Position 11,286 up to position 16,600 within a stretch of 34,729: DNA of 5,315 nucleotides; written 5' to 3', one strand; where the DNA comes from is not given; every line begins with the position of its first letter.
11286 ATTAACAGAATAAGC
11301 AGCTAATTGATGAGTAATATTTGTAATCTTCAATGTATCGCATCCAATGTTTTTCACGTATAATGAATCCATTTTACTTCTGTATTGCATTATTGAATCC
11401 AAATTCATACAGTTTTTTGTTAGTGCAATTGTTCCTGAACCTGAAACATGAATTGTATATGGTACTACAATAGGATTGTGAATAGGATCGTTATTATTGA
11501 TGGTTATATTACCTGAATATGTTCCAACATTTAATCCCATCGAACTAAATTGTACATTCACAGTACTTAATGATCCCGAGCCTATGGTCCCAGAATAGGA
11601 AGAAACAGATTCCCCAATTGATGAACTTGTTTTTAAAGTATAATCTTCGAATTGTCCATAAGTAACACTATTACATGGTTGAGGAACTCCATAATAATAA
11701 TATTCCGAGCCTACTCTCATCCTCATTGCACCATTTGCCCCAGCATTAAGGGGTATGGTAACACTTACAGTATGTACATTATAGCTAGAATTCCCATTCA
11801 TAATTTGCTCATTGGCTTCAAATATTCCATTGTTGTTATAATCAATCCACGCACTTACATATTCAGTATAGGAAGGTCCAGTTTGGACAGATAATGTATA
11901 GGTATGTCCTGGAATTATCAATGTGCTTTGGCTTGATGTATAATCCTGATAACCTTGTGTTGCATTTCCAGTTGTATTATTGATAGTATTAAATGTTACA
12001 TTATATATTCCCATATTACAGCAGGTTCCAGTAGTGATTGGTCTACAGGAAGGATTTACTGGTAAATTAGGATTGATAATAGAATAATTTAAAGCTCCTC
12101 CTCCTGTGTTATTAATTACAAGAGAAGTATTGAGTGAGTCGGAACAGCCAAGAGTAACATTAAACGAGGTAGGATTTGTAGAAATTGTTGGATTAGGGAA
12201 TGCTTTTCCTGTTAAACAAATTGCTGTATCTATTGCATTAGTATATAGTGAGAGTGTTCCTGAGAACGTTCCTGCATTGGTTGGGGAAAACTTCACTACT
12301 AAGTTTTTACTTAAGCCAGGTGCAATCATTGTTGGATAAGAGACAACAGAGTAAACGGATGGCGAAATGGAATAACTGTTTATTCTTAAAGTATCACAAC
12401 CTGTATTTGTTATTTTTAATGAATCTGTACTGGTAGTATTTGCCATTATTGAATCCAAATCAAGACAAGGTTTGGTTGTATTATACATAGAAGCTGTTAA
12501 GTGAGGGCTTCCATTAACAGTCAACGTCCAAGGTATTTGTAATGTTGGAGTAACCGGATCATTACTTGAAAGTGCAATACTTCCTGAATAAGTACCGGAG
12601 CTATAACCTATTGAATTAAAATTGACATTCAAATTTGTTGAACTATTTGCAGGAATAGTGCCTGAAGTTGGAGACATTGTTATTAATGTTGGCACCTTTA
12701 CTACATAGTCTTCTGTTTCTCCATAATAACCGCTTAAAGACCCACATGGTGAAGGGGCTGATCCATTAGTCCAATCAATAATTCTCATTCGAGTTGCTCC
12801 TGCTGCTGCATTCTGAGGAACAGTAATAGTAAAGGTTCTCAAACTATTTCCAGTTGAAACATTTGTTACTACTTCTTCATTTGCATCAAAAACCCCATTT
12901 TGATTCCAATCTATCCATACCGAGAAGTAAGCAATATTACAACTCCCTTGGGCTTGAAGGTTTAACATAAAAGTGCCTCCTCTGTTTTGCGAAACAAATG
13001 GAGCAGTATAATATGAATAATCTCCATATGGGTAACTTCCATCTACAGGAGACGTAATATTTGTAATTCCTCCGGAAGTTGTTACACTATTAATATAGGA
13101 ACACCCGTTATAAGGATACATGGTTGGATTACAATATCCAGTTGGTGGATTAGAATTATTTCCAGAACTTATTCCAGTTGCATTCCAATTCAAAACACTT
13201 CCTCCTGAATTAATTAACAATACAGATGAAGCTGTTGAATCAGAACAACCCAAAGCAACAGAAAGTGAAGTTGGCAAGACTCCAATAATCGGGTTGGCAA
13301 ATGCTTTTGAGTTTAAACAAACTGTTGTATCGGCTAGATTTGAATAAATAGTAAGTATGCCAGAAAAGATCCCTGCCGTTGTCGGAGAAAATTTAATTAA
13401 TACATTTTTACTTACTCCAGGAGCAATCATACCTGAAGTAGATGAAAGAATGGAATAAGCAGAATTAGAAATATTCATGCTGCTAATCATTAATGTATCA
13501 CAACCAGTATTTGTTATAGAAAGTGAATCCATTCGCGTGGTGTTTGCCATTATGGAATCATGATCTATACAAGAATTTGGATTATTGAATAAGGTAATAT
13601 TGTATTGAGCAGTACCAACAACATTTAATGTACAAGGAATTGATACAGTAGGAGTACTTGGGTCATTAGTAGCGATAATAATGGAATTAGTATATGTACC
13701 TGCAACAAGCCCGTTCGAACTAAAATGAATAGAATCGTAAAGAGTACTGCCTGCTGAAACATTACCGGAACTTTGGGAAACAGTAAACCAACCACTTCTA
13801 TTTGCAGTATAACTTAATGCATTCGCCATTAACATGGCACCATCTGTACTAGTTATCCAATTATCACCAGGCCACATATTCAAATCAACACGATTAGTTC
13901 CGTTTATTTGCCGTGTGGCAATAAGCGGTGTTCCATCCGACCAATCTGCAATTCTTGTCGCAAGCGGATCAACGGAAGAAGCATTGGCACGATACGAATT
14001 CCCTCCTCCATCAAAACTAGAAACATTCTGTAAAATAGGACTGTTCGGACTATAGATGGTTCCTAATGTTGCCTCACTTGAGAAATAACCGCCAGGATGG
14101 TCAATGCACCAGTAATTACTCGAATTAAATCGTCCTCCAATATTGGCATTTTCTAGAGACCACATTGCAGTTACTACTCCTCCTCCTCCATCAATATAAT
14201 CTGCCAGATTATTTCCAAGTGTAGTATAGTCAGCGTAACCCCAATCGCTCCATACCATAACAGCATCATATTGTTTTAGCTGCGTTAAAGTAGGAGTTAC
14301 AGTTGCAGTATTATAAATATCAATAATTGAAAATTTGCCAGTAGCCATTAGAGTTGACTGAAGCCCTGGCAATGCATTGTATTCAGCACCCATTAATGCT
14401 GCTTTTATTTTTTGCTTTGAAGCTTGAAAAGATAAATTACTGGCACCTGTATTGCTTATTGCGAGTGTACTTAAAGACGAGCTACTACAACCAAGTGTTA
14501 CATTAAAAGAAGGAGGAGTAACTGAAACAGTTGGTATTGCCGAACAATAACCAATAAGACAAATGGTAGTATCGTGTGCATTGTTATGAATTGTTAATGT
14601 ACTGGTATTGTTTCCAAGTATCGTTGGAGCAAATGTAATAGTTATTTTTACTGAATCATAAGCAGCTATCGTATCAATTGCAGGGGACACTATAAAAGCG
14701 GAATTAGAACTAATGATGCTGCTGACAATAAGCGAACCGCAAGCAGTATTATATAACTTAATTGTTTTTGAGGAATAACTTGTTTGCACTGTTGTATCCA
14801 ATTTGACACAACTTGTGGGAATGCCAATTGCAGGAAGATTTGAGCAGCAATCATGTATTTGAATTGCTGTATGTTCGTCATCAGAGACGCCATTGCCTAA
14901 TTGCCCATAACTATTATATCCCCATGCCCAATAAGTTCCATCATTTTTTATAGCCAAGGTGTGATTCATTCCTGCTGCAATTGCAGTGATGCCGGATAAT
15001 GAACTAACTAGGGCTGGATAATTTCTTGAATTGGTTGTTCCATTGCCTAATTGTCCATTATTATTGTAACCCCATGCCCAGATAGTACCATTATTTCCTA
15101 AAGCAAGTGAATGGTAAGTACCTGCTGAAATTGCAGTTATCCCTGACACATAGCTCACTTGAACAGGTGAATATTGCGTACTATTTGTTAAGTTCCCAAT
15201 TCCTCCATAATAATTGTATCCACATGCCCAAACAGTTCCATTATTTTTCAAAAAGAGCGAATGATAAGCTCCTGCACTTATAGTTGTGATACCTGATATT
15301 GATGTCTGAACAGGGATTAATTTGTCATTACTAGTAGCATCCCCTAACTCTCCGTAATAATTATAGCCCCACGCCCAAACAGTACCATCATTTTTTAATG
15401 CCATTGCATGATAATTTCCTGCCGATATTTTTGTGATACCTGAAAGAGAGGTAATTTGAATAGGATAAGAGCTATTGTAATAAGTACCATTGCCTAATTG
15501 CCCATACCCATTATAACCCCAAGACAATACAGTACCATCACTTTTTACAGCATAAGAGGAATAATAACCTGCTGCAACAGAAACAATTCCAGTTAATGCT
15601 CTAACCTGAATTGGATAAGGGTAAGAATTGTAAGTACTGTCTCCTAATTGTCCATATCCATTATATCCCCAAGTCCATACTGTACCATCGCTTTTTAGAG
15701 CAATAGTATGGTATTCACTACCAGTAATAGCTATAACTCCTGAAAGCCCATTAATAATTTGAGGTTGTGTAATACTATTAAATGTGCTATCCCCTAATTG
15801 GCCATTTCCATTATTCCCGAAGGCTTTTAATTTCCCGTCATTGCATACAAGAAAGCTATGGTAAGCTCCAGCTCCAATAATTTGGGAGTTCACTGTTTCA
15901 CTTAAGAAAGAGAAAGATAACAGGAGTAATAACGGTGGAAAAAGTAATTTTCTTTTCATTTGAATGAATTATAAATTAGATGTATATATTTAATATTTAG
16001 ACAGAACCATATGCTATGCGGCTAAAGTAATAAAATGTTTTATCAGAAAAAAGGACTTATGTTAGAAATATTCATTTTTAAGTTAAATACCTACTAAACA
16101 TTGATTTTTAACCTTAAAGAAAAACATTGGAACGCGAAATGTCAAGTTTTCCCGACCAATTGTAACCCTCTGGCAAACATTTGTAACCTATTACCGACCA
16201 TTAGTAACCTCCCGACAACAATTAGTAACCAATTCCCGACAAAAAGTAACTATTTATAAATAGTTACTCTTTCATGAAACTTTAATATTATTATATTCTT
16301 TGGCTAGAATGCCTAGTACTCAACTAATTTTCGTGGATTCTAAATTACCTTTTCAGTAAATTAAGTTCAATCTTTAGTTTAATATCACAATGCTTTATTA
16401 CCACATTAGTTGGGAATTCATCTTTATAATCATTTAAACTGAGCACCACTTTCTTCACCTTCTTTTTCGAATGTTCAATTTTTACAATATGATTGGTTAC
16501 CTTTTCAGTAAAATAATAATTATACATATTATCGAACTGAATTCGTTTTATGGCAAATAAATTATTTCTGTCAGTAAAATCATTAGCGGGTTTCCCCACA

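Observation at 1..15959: Unlisted giant ORF: a minus-strand gene of at least 5319 codons fills 46% of the window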

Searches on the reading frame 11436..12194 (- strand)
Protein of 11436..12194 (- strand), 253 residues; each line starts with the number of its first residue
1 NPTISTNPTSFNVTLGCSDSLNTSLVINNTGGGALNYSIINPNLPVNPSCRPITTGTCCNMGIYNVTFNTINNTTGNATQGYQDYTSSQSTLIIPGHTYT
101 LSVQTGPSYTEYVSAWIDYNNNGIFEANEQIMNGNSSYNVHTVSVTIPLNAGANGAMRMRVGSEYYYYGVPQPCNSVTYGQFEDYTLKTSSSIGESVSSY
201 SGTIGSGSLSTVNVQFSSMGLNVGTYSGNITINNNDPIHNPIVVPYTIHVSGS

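Call 94: predict_structure(alignment_id=A6)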
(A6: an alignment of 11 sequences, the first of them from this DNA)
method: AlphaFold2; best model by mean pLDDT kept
length: 253 residues; sequences in the alignment: 11
mean_pLDDT: 86.3   pTM: 0.71
mean pLDDT of the five models: 86.3, 83.8, 82.2, 81.9, 80.7
residues with pLDDT >= 90: 116; 70-90: 113; 50-70: 24; < 50: 0
segments of 3 or more residues with pLDDT < 50: none
pLDDT, mean of each block of 10 residues (from residue 1): 95 91 95 91 78 77 91 82 68 88 88 93 90 87 92 79 89 89 85 67 95 87 81 91 90 80
secondary structure, 60 per line:
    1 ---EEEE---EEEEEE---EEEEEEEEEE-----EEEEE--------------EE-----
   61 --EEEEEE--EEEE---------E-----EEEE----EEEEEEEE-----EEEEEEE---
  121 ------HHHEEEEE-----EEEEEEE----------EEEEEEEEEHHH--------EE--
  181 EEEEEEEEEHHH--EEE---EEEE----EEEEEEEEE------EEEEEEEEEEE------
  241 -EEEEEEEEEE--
elements in order: E4-7 E11-16 E20-29 E35-39 E63-68 E71-74 E90-93 E98-105 E111-117 E130-134 E140-146 E157-165 E181-189 E195-197 E201-204 E209-217 E224-234 E242-251

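Call 96: fold_search(model_id=the predicted structure, library=pdb)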
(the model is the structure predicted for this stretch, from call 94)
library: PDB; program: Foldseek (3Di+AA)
matches with E <= 10: 1960; with E <= 0.001: 38
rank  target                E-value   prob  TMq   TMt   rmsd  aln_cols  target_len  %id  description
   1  7sqc_O0               1.2e-07  1.00  0.23  0.06  35.5       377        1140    9  Ciliary C1 central pair apparatus isolated from Chlamydomonas reinhardtii (released 2022-04-13)
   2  9ijj_C                5.1e-07  1.00  0.25  0.08  34.5       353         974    9  In situ structure of the central apparatus in mouse sperm axoneme. (released 2025-06-04)
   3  7sqc_T3               9.8e-07  0.99  0.19  0.16  35.5       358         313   10  Ciliary C1 central pair apparatus isolated from Chlamydomonas reinhardtii (released 2022-04-13)
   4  7sqc_F0               5.1e-06  0.99  0.22  0.19  34.2       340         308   10  Ciliary C1 central pair apparatus isolated from Chlamydomonas reinhardtii (released 2022-04-13)
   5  9ijj_O                5.1e-06  0.99  0.22  0.06  34.4       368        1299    9  In situ structure of the central apparatus in mouse sperm axoneme. (released 2025-06-04)
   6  9ijj_h                5.4e-06  0.95  0.20  0.04  37.7       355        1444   10  In situ structure of the central apparatus in mouse sperm axoneme. (released 2025-06-04)
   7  7sqc_T1               6.6e-06  0.97  0.19  0.10  36.1       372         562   10  Ciliary C1 central pair apparatus isolated from Chlamydomonas reinhardtii (released 2022-04-13)
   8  7sqc_2A               7.0e-06  0.98  0.22  0.09  36.1       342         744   10  Ciliary C1 central pair apparatus isolated from Chlamydomonas reinhardtii (released 2022-04-13)
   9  7sqc_2B               7.8e-06  0.99  0.23  0.10  48.1       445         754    9  Ciliary C1 central pair apparatus isolated from Chlamydomonas reinhardtii (released 2022-04-13)
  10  7sqc_F1               7.8e-06  0.99  0.22  0.13  33.4       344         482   10  Ciliary C1 central pair apparatus isolated from Chlamydomonas reinhardtii (released 2022-04-13)
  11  9ijj_4J               7.8e-06  0.98  0.22  0.10  31.1       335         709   10  In situ structure of the central apparatus in mouse sperm axoneme. (released 2025-06-04)
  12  9ijj_4G               8.2e-06  0.99  0.24  0.02  37.1       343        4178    9  In situ structure of the central apparatus in mouse sperm axoneme. (released 2025-06-04)
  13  9ijj_4H               1.0e-05  0.96  0.20  0.02  38.0       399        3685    9  In situ structure of the central apparatus in mouse sperm axoneme. (released 2025-06-04)
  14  9ijj_4I               1.8e-05  0.96  0.22  0.03  27.1       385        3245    9  In situ structure of the central apparatus in mouse sperm axoneme. (released 2025-06-04)
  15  9ijj_4A               1.9e-05  0.93  0.20  0.03  31.3       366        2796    7  In situ structure of the central apparatus in mouse sperm axoneme. (released 2025-06-04)
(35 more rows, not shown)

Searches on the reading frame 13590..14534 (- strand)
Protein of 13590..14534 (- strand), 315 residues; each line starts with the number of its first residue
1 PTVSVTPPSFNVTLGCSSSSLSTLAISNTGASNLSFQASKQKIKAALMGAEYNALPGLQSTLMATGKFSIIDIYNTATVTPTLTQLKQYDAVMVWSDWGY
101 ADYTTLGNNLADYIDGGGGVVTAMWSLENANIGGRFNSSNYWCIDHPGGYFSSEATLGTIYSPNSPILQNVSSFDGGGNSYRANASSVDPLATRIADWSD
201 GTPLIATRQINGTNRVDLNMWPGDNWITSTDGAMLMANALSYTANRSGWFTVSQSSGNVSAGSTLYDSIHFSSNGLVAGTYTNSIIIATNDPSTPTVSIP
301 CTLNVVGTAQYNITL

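Call 48: predict_structure(alignment_id=A4)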
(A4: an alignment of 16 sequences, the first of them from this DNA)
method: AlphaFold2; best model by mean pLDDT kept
length: 315 residues; sequences in the alignment: 16
mean_pLDDT: 89.3   pTM: 0.81
mean pLDDT of the five models: 89.3, 88.8, 88.3, 86.2, 83.7
residues with pLDDT >= 90: 205; 70-90: 92; 50-70: 18; < 50: 0
segments of 3 or more residues with pLDDT < 50: none
pLDDT, mean of each block of 10 residues (from residue 1): 95 92 95 92 92 89 93 94 94 90 95 91 72 88 80 93 93 92 85 95 93 89 87 96 79 91 95 82 90 93 80 53
secondary structure, 60 per line:
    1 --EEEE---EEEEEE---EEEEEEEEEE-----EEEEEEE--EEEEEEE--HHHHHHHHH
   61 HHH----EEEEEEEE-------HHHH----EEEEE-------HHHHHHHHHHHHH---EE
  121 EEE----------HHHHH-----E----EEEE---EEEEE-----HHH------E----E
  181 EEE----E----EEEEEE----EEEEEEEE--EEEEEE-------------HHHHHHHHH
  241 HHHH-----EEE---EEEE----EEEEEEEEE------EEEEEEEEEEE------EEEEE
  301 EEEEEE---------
elements in order: E3-6 E10-15 E19-28 E34-40 E43-49 H52-63 E68-75 H83-86 E91-95 H103-115 E119-123 H134-138 E149-152 E156-160 E180-183 E193-198 E203-210 E213-218 H232-244 E250-252 E256-259 E264-272 E279-289 E296-306

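Call 50: fold_search(model_id=the predicted structure, library=pdb)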
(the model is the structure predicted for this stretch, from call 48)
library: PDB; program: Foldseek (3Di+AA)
matches with E <= 10: 1343; with E <= 0.001: 53
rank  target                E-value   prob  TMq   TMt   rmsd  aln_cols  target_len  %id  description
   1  4jqs_A                5.1e-09  1.00  0.48  0.60   4.4       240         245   14  Crystal structure of a Putative thua-like protein (BACUNI_01602) from Bacteroides uniformis ATCC 8492 at 2.30 A resolu (released 2013-05-08)
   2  7x87_A                1.9e-07  1.00  0.40  0.20   9.5       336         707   10  The complex structure of beta-1,2-glucosyltransferase from Ignavibacterium album with sophotetraose observed as sophor (released 2022-04-20)
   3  7vl3_A                3.5e-07  1.00  0.41  0.21   9.5       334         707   10  The complex structure of beta-1,2-glucosyltransferase from Ignavibacterium album with phenyl alpha-D-glucoside (released 2022-03-09)
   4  7vkw_A                4.2e-07  1.00  0.40  0.20   9.3       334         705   10  The apo structure of beta-1,2-glucosyltransferase from Ignavibacterium album (released 2022-03-09)
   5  7vkz_A                5.3e-07  1.00  0.41  0.21   9.2       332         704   10  The complex structure of beta-1,2-glucosyltransferase from Ignavibacterium album with 1-Deoxynojirimycin (released 2022-03-09)
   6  6s7o_G                5.3e-07  1.00  0.37  0.30  14.8       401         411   12  Cryo-EM structure of human oligosaccharyltransferase complex OST-A (released 2019-12-18)
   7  4uzs_B                7.1e-07  1.00  0.42  0.21   9.6       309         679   10  Crystal structure of Bifidobacterium bifidum beta-galactosidase (released 2015-09-30)
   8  4ucf_A                7.1e-07  1.00  0.39  0.20  10.6       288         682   11  Crystal structure of Bifidobacterium bifidum beta-galactosidase in complex with alpha-galactose (released 2016-01-20)
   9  6ezn_G                8.0e-07  1.00  0.43  0.35  13.8       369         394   11  Cryo-EM structure of the yeast oligosaccharyltransferase (OST) complex (released 2018-01-17)
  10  4uzs_A                1.1e-06  1.00  0.43  0.21   9.1       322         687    8  Crystal structure of Bifidobacterium bifidum beta-galactosidase (released 2015-09-30)
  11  7vkw_B                1.1e-06  1.00  0.42  0.21   9.2       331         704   10  The apo structure of beta-1,2-glucosyltransferase from Ignavibacterium album (released 2022-03-09)
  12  7vky_A                1.1e-06  1.00  0.41  0.20   9.3       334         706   10  The complex structure of beta-1,2-glucosyltransferase from Ignavibacterium album with sophorose (released 2022-03-09)
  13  7x87_B                1.5e-06  1.00  0.42  0.21   9.4       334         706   10  The complex structure of beta-1,2-glucosyltransferase from Ignavibacterium album with sophotetraose observed as sophor (released 2022-04-20)
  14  3rht_A                1.6e-06  1.00  0.46  0.56   6.1       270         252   12  Crystal structure of type 1 glutamine amidotransferase (GATase1)-like protein from Planctomyces limnophilus (released 2011-04-27)
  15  4ucf_B                2.1e-06  1.00  0.43  0.21   7.4       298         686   10  Crystal structure of Bifidobacterium bifidum beta-galactosidase in complex with alpha-galactose (released 2016-01-20)
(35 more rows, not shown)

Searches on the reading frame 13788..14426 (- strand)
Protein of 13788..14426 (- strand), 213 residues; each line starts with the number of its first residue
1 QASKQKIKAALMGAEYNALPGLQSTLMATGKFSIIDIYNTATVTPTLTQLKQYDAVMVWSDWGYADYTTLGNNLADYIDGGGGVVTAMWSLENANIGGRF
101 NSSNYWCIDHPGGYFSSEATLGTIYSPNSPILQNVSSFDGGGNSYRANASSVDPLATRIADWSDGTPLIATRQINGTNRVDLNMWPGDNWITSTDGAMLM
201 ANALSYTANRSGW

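Call 24: search_solved_structures(query=window:13788-14426:-, max_evalue=10, show_alignments=2)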
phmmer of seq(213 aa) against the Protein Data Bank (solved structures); distinct sequences matched with E-value up to 10: 0.

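Call 25: search_protein_families(library=pfam, proteins=[window:13788-14426:-], max_evalue=10)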
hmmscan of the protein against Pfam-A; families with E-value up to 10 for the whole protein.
seq(213 aa): 1 family
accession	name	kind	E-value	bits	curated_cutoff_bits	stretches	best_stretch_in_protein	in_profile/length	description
PF06283.17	ThuA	-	0.00054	20.7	33.4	1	23-146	24-142/209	Trehalose utilisation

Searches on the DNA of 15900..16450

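Call 98: search_rna_families(source=window, start=15900, end=16450, threshold=evalue, max_evalue=1)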
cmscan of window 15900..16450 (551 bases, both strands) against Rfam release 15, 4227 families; matches with E-value up to 1: 0.
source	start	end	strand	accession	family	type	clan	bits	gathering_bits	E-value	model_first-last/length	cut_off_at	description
